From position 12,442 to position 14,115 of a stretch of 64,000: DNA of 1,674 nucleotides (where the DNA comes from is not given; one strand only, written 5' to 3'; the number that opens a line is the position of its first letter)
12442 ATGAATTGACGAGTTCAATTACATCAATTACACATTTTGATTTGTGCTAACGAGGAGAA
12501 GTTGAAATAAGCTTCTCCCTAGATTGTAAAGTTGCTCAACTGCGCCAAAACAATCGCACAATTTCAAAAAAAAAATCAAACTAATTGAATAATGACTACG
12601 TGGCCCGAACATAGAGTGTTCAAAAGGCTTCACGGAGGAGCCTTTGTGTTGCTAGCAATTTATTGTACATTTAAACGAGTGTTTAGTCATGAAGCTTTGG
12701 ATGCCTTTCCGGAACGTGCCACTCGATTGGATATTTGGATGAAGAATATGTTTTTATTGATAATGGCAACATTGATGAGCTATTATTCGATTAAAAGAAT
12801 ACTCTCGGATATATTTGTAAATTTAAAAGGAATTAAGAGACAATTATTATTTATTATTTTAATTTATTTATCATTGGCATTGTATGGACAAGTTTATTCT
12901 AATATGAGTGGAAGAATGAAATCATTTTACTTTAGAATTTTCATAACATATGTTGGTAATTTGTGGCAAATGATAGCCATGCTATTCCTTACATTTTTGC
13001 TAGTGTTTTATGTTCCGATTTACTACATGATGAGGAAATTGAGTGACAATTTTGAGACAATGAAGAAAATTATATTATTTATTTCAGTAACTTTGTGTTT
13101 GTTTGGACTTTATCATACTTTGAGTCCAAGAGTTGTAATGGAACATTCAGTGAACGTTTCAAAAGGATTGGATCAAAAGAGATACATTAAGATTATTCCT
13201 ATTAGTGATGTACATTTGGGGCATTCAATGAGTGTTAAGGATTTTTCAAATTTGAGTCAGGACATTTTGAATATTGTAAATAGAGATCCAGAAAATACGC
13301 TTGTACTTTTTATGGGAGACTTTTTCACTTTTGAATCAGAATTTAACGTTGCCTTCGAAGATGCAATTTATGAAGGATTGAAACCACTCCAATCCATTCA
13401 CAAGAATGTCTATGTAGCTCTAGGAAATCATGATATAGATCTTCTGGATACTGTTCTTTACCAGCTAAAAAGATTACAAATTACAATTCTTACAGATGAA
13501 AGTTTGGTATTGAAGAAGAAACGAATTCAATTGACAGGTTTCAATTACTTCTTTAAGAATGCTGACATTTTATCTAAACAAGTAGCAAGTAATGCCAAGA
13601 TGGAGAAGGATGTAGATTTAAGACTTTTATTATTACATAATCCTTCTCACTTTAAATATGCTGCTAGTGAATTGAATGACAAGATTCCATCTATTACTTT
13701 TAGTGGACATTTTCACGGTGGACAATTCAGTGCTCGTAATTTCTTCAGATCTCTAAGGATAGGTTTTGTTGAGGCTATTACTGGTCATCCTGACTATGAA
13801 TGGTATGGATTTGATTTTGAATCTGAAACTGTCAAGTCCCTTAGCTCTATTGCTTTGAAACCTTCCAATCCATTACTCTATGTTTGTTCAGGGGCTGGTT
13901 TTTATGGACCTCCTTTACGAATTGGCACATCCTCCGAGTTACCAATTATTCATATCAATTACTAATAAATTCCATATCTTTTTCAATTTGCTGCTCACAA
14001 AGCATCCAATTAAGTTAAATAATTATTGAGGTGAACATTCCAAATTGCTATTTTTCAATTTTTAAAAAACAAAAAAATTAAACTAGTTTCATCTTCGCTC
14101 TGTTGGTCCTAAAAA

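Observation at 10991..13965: Stand-alone Rnl-type ATP-dependent RNA ligase next to a membrane-anchored metallophosphoesterase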

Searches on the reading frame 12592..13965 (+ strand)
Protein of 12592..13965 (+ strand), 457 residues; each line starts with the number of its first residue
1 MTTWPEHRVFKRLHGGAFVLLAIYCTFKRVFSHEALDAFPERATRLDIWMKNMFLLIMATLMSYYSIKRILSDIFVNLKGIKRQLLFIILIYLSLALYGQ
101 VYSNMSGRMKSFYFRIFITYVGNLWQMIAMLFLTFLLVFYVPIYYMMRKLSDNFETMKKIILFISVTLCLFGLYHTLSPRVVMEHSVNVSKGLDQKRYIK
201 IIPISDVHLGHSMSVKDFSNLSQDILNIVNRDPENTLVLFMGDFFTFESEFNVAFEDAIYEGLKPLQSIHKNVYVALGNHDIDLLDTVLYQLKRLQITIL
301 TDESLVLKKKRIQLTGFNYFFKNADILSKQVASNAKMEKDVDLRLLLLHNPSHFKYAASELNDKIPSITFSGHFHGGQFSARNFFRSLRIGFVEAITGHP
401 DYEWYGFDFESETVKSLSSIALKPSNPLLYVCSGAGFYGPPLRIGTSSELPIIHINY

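Call 3: search_protein_families(library=pfam, proteins=[window:12592-13965:+], max_evalue=1)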
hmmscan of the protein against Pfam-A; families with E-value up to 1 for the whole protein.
window:12592-13965:+ (457 aa): 3 families
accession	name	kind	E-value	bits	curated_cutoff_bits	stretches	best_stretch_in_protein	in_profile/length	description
PF00149.33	Metallophos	-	1.2e-08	36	21.5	1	200-375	2-189/191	Calcineurin-like phosphoesterase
PF07698.17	7TM-7TMR_HD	-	0.001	19.5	29.4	1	125-177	1-53/190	7TM receptor with intracellular HD hydrolase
PF05316.17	VAR1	-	0.0028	18.2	33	1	291-357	45-108/195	Mitochondrial ribosomal protein (VAR1)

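Call 4: search_protein_families(library=ncbifam, proteins=[window:12592-13965:+], max_evalue=1)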
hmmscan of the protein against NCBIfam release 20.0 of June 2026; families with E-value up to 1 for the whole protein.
window:12592-13965:+ (457 aa): 5 families
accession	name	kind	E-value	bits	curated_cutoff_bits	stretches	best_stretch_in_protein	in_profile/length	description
NF008460.0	PRK11340.1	equivalog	2.7e-12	46.7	188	1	194-380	45-217/271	phosphodiesterase YaeI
NF033458.1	lipid_A_LpxG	equivalog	1.1e-05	24.9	350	1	163-283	7-120/321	UDP-2,3-diacylglucosamine diphosphatase LpxG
TIGR00619.1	sbcd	subfamily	3.4e-05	23.8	77.65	1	200-398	2-208/252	exonuclease subunit SbcD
NF003743.0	PRK05340.1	equivalog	0.0011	18.2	134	1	202-309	5-108/242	UDP-2,3-diacylglucosamine diphosphatase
NF001204.0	PRK00166.1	equivalog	0.038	13.3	176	1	226-291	20-76/276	symmetrical bis(5'-nucleosyl)-tetraphosphatase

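Call 11: find_homologous_proteins(query=window:12592-13965:+)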
Query window:12592-13965:+ (457 aa): 8 proteins with E <= 0.001 among 4363 candidates.
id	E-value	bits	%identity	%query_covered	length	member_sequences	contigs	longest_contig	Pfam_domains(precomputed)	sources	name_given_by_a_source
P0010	5.5e-258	874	84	100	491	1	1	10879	PF00149.34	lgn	-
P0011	3.0e-196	671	100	66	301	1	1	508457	PF00149.34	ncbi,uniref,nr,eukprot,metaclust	ncbi:predicted protein [Naegleria gruberi]|uniref:Predicted protein n=1 Tax=Naegleria gruberi TaxID=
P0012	2.7e-134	467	50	98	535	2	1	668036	PF00149.34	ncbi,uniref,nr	ncbi:hypothetical protein FDP41_003355 [Naegleria fowleri]|uniref:Calcineurin-like phosphoesterase d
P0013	2.4e-120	421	47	98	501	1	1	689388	PF00149.34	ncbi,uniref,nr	ncbi:hypothetical protein C9374_002559 [Naegleria lovaniensis]|uniref:Calcineurin-like phosphoestera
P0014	7.0e-6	43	20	76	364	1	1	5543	PF12850.13,PF00149.34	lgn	-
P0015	2.1e-5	42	23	72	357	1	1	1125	PF12850.13,PF00149.34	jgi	jgi:predicted MPP superfamily phosphohydrolase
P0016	5.4e-5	41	31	56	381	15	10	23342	PF00149.34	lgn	-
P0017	1.9e-4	39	24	61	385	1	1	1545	PF12850.13,PF00149.34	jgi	jgi:uncharacterized protein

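Call 13: find_encoding_contigs(protein=P0013, flank=8000, max_places=2)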
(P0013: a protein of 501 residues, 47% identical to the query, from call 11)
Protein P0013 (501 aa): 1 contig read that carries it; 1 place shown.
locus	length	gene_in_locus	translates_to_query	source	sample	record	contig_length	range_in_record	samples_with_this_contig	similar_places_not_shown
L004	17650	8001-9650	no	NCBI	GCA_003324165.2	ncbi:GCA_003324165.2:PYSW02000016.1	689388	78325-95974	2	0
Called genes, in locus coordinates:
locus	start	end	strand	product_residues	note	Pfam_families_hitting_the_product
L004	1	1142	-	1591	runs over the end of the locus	PF14765:PS-DH, PF00107:ADH_zinc_N, PF13602:ADH_zinc_N_2, PF00106:adh_short, PF08659:KR, PF13561:adh_short_C2, PF00550:PP-binding, PF23297:ACP_SdgA_C, +6 more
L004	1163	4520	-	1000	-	PF00109:ketoacyl-synt, PF02801:Ketoacyl-synt_C, PF16197:KAsynt_C_assoc, PF00698:Acyl_transf_1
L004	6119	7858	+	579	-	PF00270:DEAD, PF04851:ResIII (weak), PF00271:Helicase_C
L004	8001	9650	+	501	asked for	PF00149:Metallophos (weak)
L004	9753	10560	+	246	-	-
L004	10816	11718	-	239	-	-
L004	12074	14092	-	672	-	PF27087:LRR_TMOD-LMOD, PF13516:LRR_6 (faint), PF27087:LRR_TMOD-LMOD (weak)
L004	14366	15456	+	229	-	PF08590:DUF1771, PF01713:Smr (weak)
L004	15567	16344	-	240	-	PF00255:GSHPx, PF00578:AhpC-TSA (faint)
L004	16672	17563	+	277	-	PF07719:TPR_2 (faint), PF13424:TPR_12 (faint), PF13432:TPR_16 (faint), PF14559:TPR_19 (faint), PF25575:TPR_BSK1_C (weak), PF00515:TPR_1 (weak), PF13414:TPR_11 (weak), PF04564:U-box, +2 more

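Call 14: find_encoding_contigs(protein=P0012, flank=8000, max_places=2)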
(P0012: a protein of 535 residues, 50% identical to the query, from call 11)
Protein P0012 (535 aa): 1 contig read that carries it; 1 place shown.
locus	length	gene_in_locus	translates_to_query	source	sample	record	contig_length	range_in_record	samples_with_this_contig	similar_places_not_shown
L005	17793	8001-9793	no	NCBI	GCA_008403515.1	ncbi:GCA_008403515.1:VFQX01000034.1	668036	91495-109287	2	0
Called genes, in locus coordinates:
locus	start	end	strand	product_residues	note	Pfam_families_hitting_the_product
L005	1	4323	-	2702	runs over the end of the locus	PF00109:ketoacyl-synt, PF02801:Ketoacyl-synt_C, PF16197:KAsynt_C_assoc, PF00698:Acyl_transf_1, PF21089:PKS_DH_N, PF14765:PS-DH, PF00107:ADH_zinc_N, PF13602:ADH_zinc_N_2, +12 more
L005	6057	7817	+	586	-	PF00270:DEAD, PF00271:Helicase_C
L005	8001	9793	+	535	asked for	PF00149:Metallophos (weak)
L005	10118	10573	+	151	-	-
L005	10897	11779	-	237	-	-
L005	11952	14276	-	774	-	PF27087:LRR_TMOD-LMOD (weak), PF00560:LRR_1 (faint), PF13516:LRR_6 (faint), PF27087:LRR_TMOD-LMOD (weak)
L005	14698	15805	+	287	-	PF00013:KH_1, PF08590:DUF1771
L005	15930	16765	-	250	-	PF00255:GSHPx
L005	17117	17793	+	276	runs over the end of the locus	PF00515:TPR_1 (faint), PF07719:TPR_2 (faint), PF25063:ARM_TT21_C (faint), PF13181:TPR_8 (faint), PF12895:ANAPC3 (weak), PF13414:TPR_11 (weak), PF13431:TPR_17 (weak), PF04564:U-box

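Call 36: predict_structure(alignment_id=A2)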
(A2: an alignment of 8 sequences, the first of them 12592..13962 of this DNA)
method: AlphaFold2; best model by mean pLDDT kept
length: 457 residues; sequences in the alignment: 8
mean_pLDDT: 67.3   pTM: 0.65
mean pLDDT of the five models: 67.3, 67.0, 67.0, 66.6, 63.4
residues with pLDDT >= 90: 92; 70-90: 111; 50-70: 144; < 50: 110
segments of 3 or more residues with pLDDT < 50: 1-11, 28-45, 47-49, 61-63, 65-75, 105-108, 146-150, 249-254, 375-400, 435-446
pLDDT, mean of each block of 10 residues (from residue 1): 41 54 51 45 47 50 48 50 61 61 50 55 56 52 49 59 57 56 82 75 81 75 93 94 67 66 94 89 81 94 91 88 85 89 91 87 89 50 40 40 77 75 80 49 49 90
secondary structure, 60 per line:
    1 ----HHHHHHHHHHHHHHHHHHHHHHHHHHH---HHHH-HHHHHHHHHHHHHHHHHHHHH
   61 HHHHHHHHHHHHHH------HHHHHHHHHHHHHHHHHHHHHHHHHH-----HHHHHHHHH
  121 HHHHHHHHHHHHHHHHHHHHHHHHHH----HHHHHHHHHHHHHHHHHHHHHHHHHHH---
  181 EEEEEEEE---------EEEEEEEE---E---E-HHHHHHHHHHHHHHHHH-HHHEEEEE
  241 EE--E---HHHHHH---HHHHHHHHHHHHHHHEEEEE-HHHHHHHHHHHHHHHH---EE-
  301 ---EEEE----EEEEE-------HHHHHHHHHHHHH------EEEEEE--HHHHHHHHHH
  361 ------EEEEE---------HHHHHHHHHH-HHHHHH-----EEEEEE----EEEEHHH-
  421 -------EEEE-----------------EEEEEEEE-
elements in order: H5-31 H35-38 H40-74 H81-106 H112-146 H151-177 E181-188 E198-205 H215-231 E236-242 H249-254 H258-272 E273-277 H279-294 E304-307 E312-316 H324-336 E343-348 H351-360 E367-371 H381-390 H392-397 E403-408 E413-416 E428-431 E449-456

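Call 41: fold_search(model_id=the predicted structure, library=pdb)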
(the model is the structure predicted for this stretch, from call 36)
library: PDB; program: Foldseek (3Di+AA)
matches with E <= 10: 549; with E <= 0.001: 8
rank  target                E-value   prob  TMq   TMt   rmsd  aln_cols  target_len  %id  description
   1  1oi8_A                4.5e-06  1.00  0.28  0.25   7.5       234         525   17  5'-Nucleotidase (E. coli) with an Engineered Disulfide Bridge (P90C, L424C) (released 2004-06-10)
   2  1ush                  8.9e-06  1.00  0.29  0.26   7.4       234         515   16  5'-NUCLEOTIDASE FROM E. COLI (released 1999-06-15)
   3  1ho5_A                9.9e-06  1.00  0.28  0.25   7.4       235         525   16  5'-NUCLEOTIDASE (E. COLI) IN COMPLEX WITH ADENOSINE AND PHOSPHATE (released 2002-03-20)
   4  2ush_A                1.2e-05  1.00  0.27  0.25   7.9       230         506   17  5'-NUCLEOTIDASE FROM E. COLI (released 1999-06-15)
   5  2ush_B                2.0e-05  1.00  0.28  0.25   7.7       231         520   16  5'-NUCLEOTIDASE FROM E. COLI (released 1999-06-15)
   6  1hp1                  2.2e-05  1.00  0.28  0.25   7.0       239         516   18  5'-NUCLEOTIDASE (OPEN FORM) COMPLEX WITH ATP (released 2002-03-20)
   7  1oid_B                4.6e-05  1.00  0.28  0.25   7.8       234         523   17  5'-Nucleotidase (E. coli) with an Engineered Disulfide Bridge (S228C, P513C) (released 2004-06-10)
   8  1oie                  6.3e-05  1.00  0.28  0.25   7.6       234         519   17  5'-Nucleotidase (E. coli) with an Engineered Disulfide Bridge (S228C, P513C) (released 2004-08-05)
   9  7dog_A                1.4e-03  1.00  0.27  0.36   8.1       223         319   15  Crystal structure of a nuclease and capping domain of SbcD from Staphylococcus aureus (released 2021-05-05)
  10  7dog_B                2.8e-03  1.00  0.28  0.38   5.1       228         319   13  Crystal structure of a nuclease and capping domain of SbcD from Staphylococcus aureus (released 2021-05-05)
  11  9a6c_B                4.3e-03  0.99  0.27  0.26   8.6       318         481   11  Integrative model of YYDD-YYDB by crosslinking MS and deep learning (released 2024-09-18)
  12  2nxf                  1.2e-02  0.99  0.30  0.42   5.8       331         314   10  Crystal Structure of a dimetal phosphatase from Danio rerio LOC 393393 (released 2006-12-12)
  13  9ozg                  8.8e-02  0.47  0.15  0.17   7.7       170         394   13  1-deoxy-D-xylulose 5-phosphate reductoisomerase (IspC) from Acinetobacter baumannii in complex with a Fosmidomycin analo (released 2026-03-25)
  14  8jcx_2                1.5e-01  0.41  0.16  0.11  14.4       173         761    9  Cryo-EM structure of mGlu2-mGlu3 heterodimer in presence of LY341495 and NAM563 (dimerization mode II) (released 2023-06-21)
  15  9gkh_B                1.6e-01  0.28  0.17  0.25  10.0       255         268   10  KvPepIH62A mutant,F420-dependent oxidoreductase (released 2025-06-11)
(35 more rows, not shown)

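Call 45: find_homologous_proteins(query=A2, max_evalue=0.00001)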
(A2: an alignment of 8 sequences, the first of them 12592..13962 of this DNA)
Query A2 (8 sequences) (457 aa, profile of the alignment): 21 proteins with E <= 0.00001 among 8000 candidates.
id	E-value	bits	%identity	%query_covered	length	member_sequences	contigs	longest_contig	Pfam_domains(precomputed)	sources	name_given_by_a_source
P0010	1.9e-146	506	84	100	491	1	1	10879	PF00149.34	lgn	-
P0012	7.6e-145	501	50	98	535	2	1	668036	PF00149.34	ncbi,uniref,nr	ncbi:hypothetical protein FDP41_003355 [Naegleria fowleri]|uniref:Calcineurin-like phosphoesterase d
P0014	2.1e-129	450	20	76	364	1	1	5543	PF12850.13,PF00149.34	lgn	-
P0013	4.4e-128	446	47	98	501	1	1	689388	PF00149.34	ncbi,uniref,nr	ncbi:hypothetical protein C9374_002559 [Naegleria lovaniensis]|uniref:Calcineurin-like phosphoestera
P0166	6.7e-122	425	20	75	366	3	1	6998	PF12850.13,PF00149.34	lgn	-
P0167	2.2e-119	417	23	75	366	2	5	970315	PF12850.13,PF00149.34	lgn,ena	-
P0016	1.2e-117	411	31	56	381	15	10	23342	PF00149.34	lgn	-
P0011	2.2e-112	394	100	66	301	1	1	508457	PF00149.34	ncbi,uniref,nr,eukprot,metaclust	ncbi:predicted protein [Naegleria gruberi]|uniref:Predicted protein n=1 Tax=Naegleria gruberi TaxID=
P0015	4.2e-101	357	23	72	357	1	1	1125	PF12850.13,PF00149.34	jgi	jgi:predicted MPP superfamily phosphohydrolase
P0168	2.3e-99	351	24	88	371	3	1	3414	PF12850.13,PF00149.34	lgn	-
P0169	5.8e-97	343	22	76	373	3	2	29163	PF00149.34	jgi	-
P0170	6.3e-94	333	25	76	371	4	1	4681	PF00149.34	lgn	-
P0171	5.3e-74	268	23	74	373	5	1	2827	PF00149.34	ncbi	-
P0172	2.6e-72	262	25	63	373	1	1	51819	PF00149.34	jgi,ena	jgi:hypothetical protein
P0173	5.2e-59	218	24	64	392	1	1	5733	PF00149.34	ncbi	-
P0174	1.5e-49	187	22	74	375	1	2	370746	PF00149.34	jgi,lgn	jgi:hypothetical protein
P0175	3.3e-49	186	22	59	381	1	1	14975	PF00149.34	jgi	jgi:predicted MPP superfamily phosphohydrolase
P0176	1.9e-28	118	23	56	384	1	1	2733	PF00149.34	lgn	-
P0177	2.9e-28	117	23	56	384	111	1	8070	PF00149.34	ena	-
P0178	6.9e-28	116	25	56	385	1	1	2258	PF00149.34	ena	-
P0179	1.7e-27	115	22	71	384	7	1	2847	PF00149.34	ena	-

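Call 68: search_protein_families(library=padloc, proteins=[window:12592-13965:+], max_evalue=0.01)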
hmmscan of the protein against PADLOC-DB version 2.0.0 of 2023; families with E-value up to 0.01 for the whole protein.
window:12592-13965:+ (457 aa): 0 families

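Call 69: search_protein_families(library=phrogs, proteins=[window:12592-13965:+], max_evalue=0.001)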
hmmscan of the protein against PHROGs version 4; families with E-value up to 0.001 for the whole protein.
window:12592-13965:+ (457 aa): 2 families
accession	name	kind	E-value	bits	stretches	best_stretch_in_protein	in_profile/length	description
phrog_7339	-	DNA, RNA and nucleotide metabolism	0.00021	21.7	0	193-245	24-72/263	DNA repair exonuclease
phrog_1649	-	other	0.00027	20.7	0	180-282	20-105/308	metallo-phosphoesterase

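Call 70: search_solved_structures(query=A2, max_evalue=1)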
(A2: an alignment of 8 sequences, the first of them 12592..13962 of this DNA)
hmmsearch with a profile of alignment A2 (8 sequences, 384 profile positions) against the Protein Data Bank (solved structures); distinct sequences matched with E-value up to 1: 48.
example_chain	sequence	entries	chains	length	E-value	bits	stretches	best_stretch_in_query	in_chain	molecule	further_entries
3auz_A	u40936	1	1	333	1.5e-11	47.2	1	157-326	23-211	DNA double-strand break repair protein mre11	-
3av0_A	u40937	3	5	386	2.2e-11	46.6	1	157-326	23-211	DNA double-strand break repair protein mre11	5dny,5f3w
4tug_C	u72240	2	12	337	2.4e-11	46.5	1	157-326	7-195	DNA double-strand break repair protein Mre11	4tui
7dog_A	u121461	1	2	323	7.6e-07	31.7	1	155-270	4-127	Nuclease SbcCD subunit D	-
2q8u_A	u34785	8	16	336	3.6e-05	26.2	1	151-233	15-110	Exonuclease, putative | Nuclease SbcCD subunit D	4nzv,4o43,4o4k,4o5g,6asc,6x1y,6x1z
4o24_A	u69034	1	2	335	3.7e-05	26.1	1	151-233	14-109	Exonuclease, putative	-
3ztv_A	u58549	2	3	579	4.6e-05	25.8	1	182-323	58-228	NAD NUCLEOTIDASE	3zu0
2xmo_A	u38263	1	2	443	0.00013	24.4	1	173-232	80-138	LMO2642 PROTEIN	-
3qg5_C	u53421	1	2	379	0.00042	22.6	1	171-233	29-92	Mre11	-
5k8k_A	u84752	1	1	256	0.0005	22.4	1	160-342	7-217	UDP-2,3-diacylglucosamine hydrolase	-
4hd0_A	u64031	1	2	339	0.00097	21.5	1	154-303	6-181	DNA double-strand break repair protein Mre11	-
1ii7_A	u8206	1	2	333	0.0024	20.1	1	158-303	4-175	Mre11 nuclease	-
3dsc_A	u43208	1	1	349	0.0027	20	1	158-303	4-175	DNA double-strand break repair protein mre11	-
8znz_A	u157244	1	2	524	0.0042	19.3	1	178-253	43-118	5'-nucleotidase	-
9v6d_A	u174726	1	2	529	0.0043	19.3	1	178-253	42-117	5'-nucleotidase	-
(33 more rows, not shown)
